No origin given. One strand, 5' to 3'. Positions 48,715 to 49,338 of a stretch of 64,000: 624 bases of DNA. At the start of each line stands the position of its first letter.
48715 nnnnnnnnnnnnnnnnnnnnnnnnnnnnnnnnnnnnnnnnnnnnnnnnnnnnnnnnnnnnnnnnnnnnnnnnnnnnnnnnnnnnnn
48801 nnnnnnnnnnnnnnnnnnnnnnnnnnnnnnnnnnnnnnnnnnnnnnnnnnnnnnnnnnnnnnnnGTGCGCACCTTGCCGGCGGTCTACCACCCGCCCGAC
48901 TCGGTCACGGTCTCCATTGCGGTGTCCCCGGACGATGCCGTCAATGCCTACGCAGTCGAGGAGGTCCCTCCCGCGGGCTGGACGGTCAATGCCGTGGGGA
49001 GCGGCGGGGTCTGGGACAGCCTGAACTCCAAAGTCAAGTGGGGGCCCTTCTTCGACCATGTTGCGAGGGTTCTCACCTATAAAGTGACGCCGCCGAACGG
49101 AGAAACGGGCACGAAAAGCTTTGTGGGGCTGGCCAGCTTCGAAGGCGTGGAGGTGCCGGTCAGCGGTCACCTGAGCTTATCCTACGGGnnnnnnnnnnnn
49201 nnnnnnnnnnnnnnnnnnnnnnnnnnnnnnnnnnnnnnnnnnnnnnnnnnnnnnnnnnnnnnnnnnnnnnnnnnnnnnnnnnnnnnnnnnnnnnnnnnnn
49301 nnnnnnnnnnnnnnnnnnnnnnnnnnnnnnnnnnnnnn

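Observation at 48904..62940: Uncharacterised ~80-aa module shared between the IPT/TIG protein (N-terminal) and the giant He_PIG/DUF11 protein (two C-terminal copies)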

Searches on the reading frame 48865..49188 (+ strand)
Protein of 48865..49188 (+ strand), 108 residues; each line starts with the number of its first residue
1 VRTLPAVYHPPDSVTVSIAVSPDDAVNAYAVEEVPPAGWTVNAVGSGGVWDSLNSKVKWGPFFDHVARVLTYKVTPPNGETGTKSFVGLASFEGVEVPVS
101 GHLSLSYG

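Call 8: search_protein_families(library=pfam, proteins=[window:48865-49188:+], max_evalue=10)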
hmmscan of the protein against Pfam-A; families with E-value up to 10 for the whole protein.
seq(108 aa): 0 families

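Call 9: search_protein_families(library=ncbifam, proteins=[window:48865-49188:+], max_evalue=10)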
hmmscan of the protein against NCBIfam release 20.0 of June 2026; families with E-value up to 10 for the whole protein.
seq(108 aa): 0 families

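Call 12: find_homologous_proteins(query=A1, max_evalue=0.001)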
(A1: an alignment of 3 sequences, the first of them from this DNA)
Query A1 (3 sequences) (108 aa, profile of the alignment): 77 proteins with E <= 0.001 among 265 candidates.
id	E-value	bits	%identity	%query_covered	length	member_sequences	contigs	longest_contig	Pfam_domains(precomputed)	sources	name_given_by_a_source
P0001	2.2e-32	129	51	94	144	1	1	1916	-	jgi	jgi:hypothetical protein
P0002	1.6e-30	123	52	97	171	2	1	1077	-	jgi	-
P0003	6.0e-30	121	46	94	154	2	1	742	-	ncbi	-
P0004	4.0e-29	118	53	82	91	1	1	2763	-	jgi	jgi:hypothetical protein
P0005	4.5e-28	115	48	97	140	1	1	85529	-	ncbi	ncbi:MAG: hypothetical protein ACYC96_05875 [Fimbriimonadaceae bacterium]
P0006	1.6e-26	110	45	97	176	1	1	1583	-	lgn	-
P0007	3.1e-26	109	43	91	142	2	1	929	-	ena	-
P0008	7.3e-26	108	53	82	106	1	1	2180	-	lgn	-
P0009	7.6e-26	108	49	91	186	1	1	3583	-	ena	-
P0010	1.5e-25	107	53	79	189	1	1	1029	-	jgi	jgi:hypothetical protein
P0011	3.2e-24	103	43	94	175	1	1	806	-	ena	-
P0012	4.1e-24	102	42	84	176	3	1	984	-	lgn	-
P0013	5.9e-24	102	44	97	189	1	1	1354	-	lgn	-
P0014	2.9e-23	100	44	100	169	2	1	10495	-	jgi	-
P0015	3.1e-23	99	54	67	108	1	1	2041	-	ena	-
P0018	1.6e-22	97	41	96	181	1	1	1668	PF18203.7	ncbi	-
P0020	1.7e-22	97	42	100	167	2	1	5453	-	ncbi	-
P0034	1.2e-19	88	39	96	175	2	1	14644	-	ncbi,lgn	ncbi:MAG: IPTL-CTERM sorting domain-containing protein [Phycisphaerae bacterium]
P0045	4.9e-17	80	41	96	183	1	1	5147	-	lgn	-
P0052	5.8e-15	73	35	97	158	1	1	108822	-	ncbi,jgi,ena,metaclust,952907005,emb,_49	jgi:hypothetical protein|metaclust:\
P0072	1.3e-10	59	38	87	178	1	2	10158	PF18203.7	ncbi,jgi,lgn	ncbi:MAG: IPTL-CTERM sorting domain-containing protein [Phycisphaerae bacterium]|jgi:hypothetical pr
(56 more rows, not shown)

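Call 50: find_related_loci(query=A1, collection=genome_contigs, flank=6000)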
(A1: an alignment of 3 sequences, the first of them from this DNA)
Query A1 (108 aa) in genome_contigs; peptide patterns used: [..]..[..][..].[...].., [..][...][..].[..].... (x = any residue, [..] = any of these).
123 stretches matched a pattern; 84 encode a relative of the query (tblastn E <= 1e-3); the best 80 are kept; 80 distinct loci.
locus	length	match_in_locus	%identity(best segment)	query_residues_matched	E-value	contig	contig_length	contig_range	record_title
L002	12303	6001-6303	61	6-106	6e-37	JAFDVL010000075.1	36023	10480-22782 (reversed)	MAG: Acidobacteria bacterium isolate SZAS-15 ACID-KAN-5__75__length-36023, whole genome shotgun sequence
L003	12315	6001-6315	56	2-106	3e-35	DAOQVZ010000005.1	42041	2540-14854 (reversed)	MAG TPA_asm: bacterium isolate AMR_MDS_1075 NODE_1069_length_42041_cov_5.734626, whole genome shotgun sequence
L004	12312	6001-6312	55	2-105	7e-35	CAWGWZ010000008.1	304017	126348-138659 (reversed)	MAG: uncultured delta proteobacterium isolate MFD04408.bin.3.38 genome assembly, contig: contig_14456, whole genome shot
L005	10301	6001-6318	55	1-105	1e-34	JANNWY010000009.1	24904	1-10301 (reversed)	MAG: Chthoniobacteraceae bacterium isolate VAR_34_metabat_297 VAR_34_k141_1231, whole genome shotgun sequence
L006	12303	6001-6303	59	6-106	7e-34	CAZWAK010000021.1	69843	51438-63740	MAG TPA_asm: uncultured Heliobacteriaceae bacterium isolate SRP287051_co1_146 genome assembly, contig: NODE_825_length_6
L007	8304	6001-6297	58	8-106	6e-34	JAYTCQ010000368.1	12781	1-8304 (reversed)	MAG: Blastocatellia bacterium isolate GFS_1591 GFS_1591_367, whole genome shotgun sequence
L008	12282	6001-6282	59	1-94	8e-34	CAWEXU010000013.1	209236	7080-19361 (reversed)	MAG: Methanotrichaceae archaeon isolate MFD04716.bin.2.283 genome assembly, contig: contig_44614, whole genome shotgun s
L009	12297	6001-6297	54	8-106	2e-33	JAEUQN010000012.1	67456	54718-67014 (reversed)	MAG: Blastocatellia bacterium isolate new MAG-252 NODE_12_length_67456_cov_4.547322, whole genome shotgun sequence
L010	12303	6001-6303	52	6-106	1e-32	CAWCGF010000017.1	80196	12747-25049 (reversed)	MAG: uncultured Acidobacteriota bacterium isolate MFD01275.bin.1.183 genome assembly, contig: contig_27582, whole genome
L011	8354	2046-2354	49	5-107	5e-32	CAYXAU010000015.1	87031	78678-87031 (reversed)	MAG TPA_asm: uncultured Candidatus Sumerlaeota bacterium isolate binchicken_co21_271 genome assembly, contig: NODE_46_le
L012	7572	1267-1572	51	5-106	2e-31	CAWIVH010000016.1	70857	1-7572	MAG: uncultured Acidobacteriota bacterium isolate MFD02979.bin.1.204 genome assembly, contig: contig_49449, whole genome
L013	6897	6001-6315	50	2-106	2e-30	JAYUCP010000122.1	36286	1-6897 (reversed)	MAG: Acidobacteriota bacterium isolate GFS_6987 GFS_6987_121, whole genome shotgun sequence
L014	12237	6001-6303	55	6-106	7e-34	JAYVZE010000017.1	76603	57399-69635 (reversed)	MAG: Blastocatellia bacterium isolate GL88_UP_metabat_53 GL88_UP_metabat_53_16, whole genome shotgun sequence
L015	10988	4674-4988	47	1-106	1e-30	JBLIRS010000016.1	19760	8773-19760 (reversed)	MAG: bacterium isolate MF1_201704_bin_296 MF1_201704_bin_296_scaffold_16, whole genome shotgun sequence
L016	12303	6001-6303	49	1-101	2e-30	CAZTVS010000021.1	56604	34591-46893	MAG TPA_asm: uncultured Acidobacteriota bacterium isolate binchicken_co20_43 genome assembly, contig: NODE_1364_length_5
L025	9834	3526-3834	44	2-104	5e-26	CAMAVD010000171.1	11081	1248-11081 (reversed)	MAG: Akkermansia muciniphila isolate AH-24oct19-135 genome assembly, contig: AH-24oct19-C13965, whole genome shotgun seq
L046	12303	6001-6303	40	1-101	1e-23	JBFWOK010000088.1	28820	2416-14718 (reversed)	MAG: Limisphaerales bacterium isolate CA_2019_TPBF_134 NODE_8445_length_28820_cov_4.930192_TPBF, whole genome shotgun se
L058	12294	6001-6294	44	2-98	1e-21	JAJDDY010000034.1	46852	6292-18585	MAG: Phycisphaerae bacterium isolate OFTM250 OFTM250_33, whole genome shotgun sequence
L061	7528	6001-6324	39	2-108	3e-20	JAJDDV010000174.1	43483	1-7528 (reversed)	MAG: Phycisphaerae bacterium isolate OFTM174 OFTM174_173, whole genome shotgun sequence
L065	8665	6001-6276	41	16-106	2e-19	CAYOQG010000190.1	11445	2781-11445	MAG TPA_asm: uncultured Phycisphaeraceae bacterium isolate SRP323688_co1_276 genome assembly, contig: NODE_8582_length_1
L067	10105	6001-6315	35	2-106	7e-19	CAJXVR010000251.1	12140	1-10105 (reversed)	MAG TPA_asm: uncultured Verrucomicrobia bacterium isolate SRR3933246_bin.8_MetaBAT_v2.12.1_MAG genome assembly, contig:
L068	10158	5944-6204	45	15-101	2e-18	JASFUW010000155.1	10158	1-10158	MAG: Phycisphaerae bacterium isolate D1105M12metaG_Bin_242 D1105M12metaG_FD_scaffold_618_c1, whole genome shotgun sequen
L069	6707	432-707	42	16-106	2e-18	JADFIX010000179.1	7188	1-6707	MAG: Planctomycetota bacterium isolate B3T1B8 B3T1B8_NODE22464, whole genome shotgun sequence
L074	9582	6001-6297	35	14-100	1e-14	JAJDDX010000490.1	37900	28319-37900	MAG: Phycisphaerae bacterium isolate OFTM243 OFTM243_489, whole genome shotgun sequence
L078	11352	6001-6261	37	13-101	2e-14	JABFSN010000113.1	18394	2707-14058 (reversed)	MAG: Phycisphaerales bacterium isolate WB-IL-13 seq_1403, whole genome shotgun sequence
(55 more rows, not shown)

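Call 57: search_protein_families(library=pfam, proteins=[L002:841-7776:+, L009:1750-7770:+, L004:1084-6699:+, L061:232-5838:+, L068:2323-6924:+], max_evalue=0.0001)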
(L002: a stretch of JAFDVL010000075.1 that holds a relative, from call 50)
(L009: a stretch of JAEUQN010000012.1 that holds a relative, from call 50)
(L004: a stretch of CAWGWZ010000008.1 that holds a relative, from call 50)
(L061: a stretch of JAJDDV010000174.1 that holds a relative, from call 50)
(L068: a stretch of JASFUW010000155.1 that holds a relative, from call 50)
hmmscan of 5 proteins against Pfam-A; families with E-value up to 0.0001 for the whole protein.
L002:841-7776:+ (2312 aa): 2 families
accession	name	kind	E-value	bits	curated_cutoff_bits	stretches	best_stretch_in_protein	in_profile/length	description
PF13004.13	BACON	-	6.4e-22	77.7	25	4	1382-1433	2-60/61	Putative binding domain, N-terminal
PF19190.6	BACON_2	-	1.3e-13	51.1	25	3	828-891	5-75/94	Viral BACON domain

L009:1750-7770:+ (2007 aa): 2 families
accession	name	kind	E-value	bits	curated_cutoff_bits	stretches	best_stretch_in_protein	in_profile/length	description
PF13004.13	BACON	-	7.6e-17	61.5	25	3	756-809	2-61/61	Putative binding domain, N-terminal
PF19190.6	BACON_2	-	3.8e-10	40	25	2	1086-1169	2-91/94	Viral BACON domain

L004:1084-6699:+ (1872 aa): 6 families
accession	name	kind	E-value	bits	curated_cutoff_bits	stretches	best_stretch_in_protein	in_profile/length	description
PF18998.6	Flg_new_2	-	7.8e-45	151.2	23.6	3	1106-1175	2-72/73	Divergent InlB B-repeat domain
PF22544.2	HYDIN_VesB_CFA65-like_Ig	-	7.3e-10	39.4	25.5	1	654-754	1-99/100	HYDIN/CFA65/VesB-like, Ig-like domain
PF15780.11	ASH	-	9.8e-10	38.9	27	1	661-741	12-91/98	Abnormal spindle-like microcephaly-assoc'd, ASPM-SPD-2-Hydin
PF19755.4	DUF6242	-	1.8e-09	38.2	29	0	176-253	124-217/217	Domain of unknown function (DUF6242)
PF07705.17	CARDB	-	6.6e-08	33.1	22.7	1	1762-1865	8-98/101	CARDB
PF22073.2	Cep192_D4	-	3.8e-07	30.7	35.5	1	654-756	2-111/112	Cep192 domain 4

L061:232-5838:+ (1869 aa): 3 families
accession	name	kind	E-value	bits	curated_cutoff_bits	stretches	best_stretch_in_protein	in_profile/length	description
PF00050.26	Kazal_1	-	1.9e-34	117.8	21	4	253-289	6-49/49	Kazal-type serine protease inhibitor domain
PF07648.20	Kazal_2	-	1.4e-26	92.8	22.8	3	254-289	5-48/48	Kazal-type serine protease inhibitor domain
PF19135.5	DUF5818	-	1.1e-05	25.3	27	0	775-834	2-54/57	Protein of unknown function (DUF5818)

L068:2323-6924:+ (1534 aa): 3 families
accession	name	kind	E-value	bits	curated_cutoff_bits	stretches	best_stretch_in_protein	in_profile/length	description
PF00050.26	Kazal_1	-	6.4e-44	148.2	21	6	740-767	1-29/49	Kazal-type serine protease inhibitor domain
PF07648.20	Kazal_2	-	7.1e-29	100.1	22.8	2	1072-1097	3-29/48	Kazal-type serine protease inhibitor domain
PF21287.3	Kazal_CFAI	-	8.2e-08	32.9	27.7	0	1004-1027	6-29/46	Complement factor I, KAZAL domain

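Call 66: search_protein_families(library=pfam, proteins=[L025:682-2355:+, L025:2359-4713:+, L046:5047-6549:+, L046:6553-8916:+, L067:122-2536:+, L067:2540-4324:+, L067:4414-6927:+, L074:2821-6303:+, L078:2512-5430:+], max_evalue=0.001)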
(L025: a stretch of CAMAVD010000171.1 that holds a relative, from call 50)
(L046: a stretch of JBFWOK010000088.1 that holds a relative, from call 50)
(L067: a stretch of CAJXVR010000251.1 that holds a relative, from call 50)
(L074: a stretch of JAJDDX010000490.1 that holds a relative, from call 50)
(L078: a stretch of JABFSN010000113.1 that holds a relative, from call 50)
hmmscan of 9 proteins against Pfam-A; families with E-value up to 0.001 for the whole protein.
L025:682-2355:+ (558 aa): 1 family
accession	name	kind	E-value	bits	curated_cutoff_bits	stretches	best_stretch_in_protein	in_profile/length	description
PF18884.5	TSP3_bac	-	4.1e-06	26.9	25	1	220-236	1-16/22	Bacterial TSP3 repeat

L025:2359-4713:+ (785 aa): 2 families
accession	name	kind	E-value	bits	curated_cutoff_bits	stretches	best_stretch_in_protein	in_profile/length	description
PF17963.7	Big_9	-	2.1e-10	41.7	23.6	1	611-702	2-89/89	Bacterial Ig domain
PF17892.7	Cadherin_5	-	1.9e-05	24.8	26.5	1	628-702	22-96/98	Cadherin-like domain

L046:5047-6549:+ (501 aa): 0 families

L046:6553-8916:+ (788 aa): 3 families
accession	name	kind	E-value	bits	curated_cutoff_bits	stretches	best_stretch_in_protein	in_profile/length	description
PF17963.7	Big_9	-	1.4e-09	39.1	23.6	1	617-707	3-88/89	Bacterial Ig domain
PF17892.7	Cadherin_5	-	3.2e-07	30.5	26.5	1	636-707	25-95/98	Cadherin-like domain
PF17803.7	Cadherin_4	-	0.00021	22.2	25.1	1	611-664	7-58/71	Bacterial cadherin-like domain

L067:122-2536:+ (805 aa): 4 families
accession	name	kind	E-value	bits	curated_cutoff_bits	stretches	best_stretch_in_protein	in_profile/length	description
PF13229.12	Beta_helix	-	2.2e-17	63.6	25.9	2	208-353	9-149/158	Right handed beta helix region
PF05048.19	NosD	-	2.6e-06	27.5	23.6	1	209-350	46-181/212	Periplasmic copper-binding protein (NosD)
PF13927.12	Ig_3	-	2.2e-05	25.3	30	1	474-534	10-78/78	Immunoglobulin domain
PF07679.22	I-set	-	3.1e-05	24.4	23.7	1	474-542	8-85/90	Immunoglobulin I-set domain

L067:2540-4324:+ (595 aa): 0 families

L067:4414-6927:+ (838 aa): 1 family
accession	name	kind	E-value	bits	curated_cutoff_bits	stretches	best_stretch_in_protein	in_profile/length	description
PF17973.7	bMG10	-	1.1e-09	39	26.2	0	296-370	24-101/131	Bacterial Alpha-2-macroglobulin MG10 domain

L074:2821-6303:+ (1161 aa): 2 families
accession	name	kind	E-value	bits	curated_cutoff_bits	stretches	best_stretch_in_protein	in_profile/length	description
PF00050.26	Kazal_1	-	4.4e-25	87.9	21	4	765-804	1-46/49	Kazal-type serine protease inhibitor domain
PF07648.20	Kazal_2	-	3.7e-13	49.8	22.8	3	317-345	3-32/48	Kazal-type serine protease inhibitor domain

L078:2512-5430:+ (973 aa): 2 families
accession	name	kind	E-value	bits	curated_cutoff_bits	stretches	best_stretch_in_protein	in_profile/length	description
PF00050.26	Kazal_1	-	1.1e-25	89.8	21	4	434-461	1-29/49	Kazal-type serine protease inhibitor domain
PF07648.20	Kazal_2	-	4.3e-21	75.2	22.8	4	515-550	4-40/48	Kazal-type serine protease inhibitor domain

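Call 71: search_protein_families(library=ncbifam, proteins=[P0018, P0034, P0072, P0045, P0014, P0020, P0052, L061:5896-6435:+, L074:6399-6914:+], max_evalue=0.1)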
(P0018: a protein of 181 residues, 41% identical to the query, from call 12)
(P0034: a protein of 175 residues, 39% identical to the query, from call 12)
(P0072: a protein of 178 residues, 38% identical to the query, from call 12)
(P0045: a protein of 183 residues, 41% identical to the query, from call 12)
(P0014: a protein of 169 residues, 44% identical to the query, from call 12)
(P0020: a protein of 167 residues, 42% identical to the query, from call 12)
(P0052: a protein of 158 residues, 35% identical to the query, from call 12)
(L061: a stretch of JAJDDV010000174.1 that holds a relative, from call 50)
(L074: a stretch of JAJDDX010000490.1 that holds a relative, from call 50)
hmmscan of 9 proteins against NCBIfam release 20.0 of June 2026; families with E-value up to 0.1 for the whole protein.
P0018 (181 aa): 2 families
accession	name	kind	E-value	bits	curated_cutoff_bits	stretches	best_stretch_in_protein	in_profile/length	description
TIGR04174.1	IPTL_CTERM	subfamily_domain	2.1e-05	24.7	20.5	1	145-171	1-25/27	IPTL-CTERM sorting domain-containing protein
NF033207.2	midcut_by_XrtH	subfamily_domain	0.0016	18.5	45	1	144-172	36-63/175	midcut-by-XrtH protein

P0034 (175 aa): 2 families
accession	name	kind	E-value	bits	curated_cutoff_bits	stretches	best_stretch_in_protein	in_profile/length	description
TIGR04174.1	IPTL_CTERM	subfamily_domain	0.00022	21.4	20.5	1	144-171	1-27/27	IPTL-CTERM sorting domain-containing protein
NF033207.2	midcut_by_XrtH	subfamily_domain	0.0067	16.5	45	1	143-171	36-63/175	midcut-by-XrtH protein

P0072 (178 aa): 2 families
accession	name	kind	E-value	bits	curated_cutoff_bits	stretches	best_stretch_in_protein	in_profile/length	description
TIGR04174.1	IPTL_CTERM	subfamily_domain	2.3e-05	24.6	20.5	1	144-169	1-26/27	IPTL-CTERM sorting domain-containing protein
NF033207.2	midcut_by_XrtH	subfamily_domain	0.0032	17.5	45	1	144-170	37-63/175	midcut-by-XrtH protein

P0045 (183 aa): 3 families
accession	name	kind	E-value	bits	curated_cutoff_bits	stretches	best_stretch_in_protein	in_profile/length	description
TIGR04174.1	IPTL_CTERM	subfamily_domain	0.0002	21.6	20.5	1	145-172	1-27/27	IPTL-CTERM sorting domain-containing protein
NF033207.2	midcut_by_XrtH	subfamily_domain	0.0009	19.3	45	1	142-175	34-66/175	midcut-by-XrtH protein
NF001966.0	PRK00745.1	equivalog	0.096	12.6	80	0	45-77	22-53/62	4-oxalocrotonate tautomerase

P0014 (169 aa): 1 family
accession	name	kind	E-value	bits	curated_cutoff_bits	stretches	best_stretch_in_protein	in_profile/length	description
TIGR04174.1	IPTL_CTERM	subfamily_domain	0.041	14.2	20.5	1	140-166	1-27/27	IPTL-CTERM sorting domain-containing protein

P0020 (167 aa): 2 families
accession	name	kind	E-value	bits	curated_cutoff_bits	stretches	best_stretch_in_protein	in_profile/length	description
TIGR04174.1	IPTL_CTERM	subfamily_domain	0.00012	22.3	20.5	1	126-148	1-23/27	IPTL-CTERM sorting domain-containing protein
NF033207.2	midcut_by_XrtH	subfamily_domain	0.0039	17.2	45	1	122-153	33-64/175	midcut-by-XrtH protein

P0052 (158 aa): 0 families

L061:5896-6435:+ (180 aa): 2 families
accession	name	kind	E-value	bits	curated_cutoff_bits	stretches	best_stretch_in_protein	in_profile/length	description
TIGR04174.1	IPTL_CTERM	subfamily_domain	1.1e-05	25.6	20.5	1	144-165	1-22/27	IPTL-CTERM sorting domain-containing protein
NF033207.2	midcut_by_XrtH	subfamily_domain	0.00096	19.2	45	1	143-170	36-63/175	midcut-by-XrtH protein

L074:6399-6914:+ (172 aa): 1 family
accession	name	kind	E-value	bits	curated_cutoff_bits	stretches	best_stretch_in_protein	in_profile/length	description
NF033207.2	midcut_by_XrtH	subfamily_domain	0.0013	18.8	45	1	134-169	29-64/175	midcut-by-XrtH protein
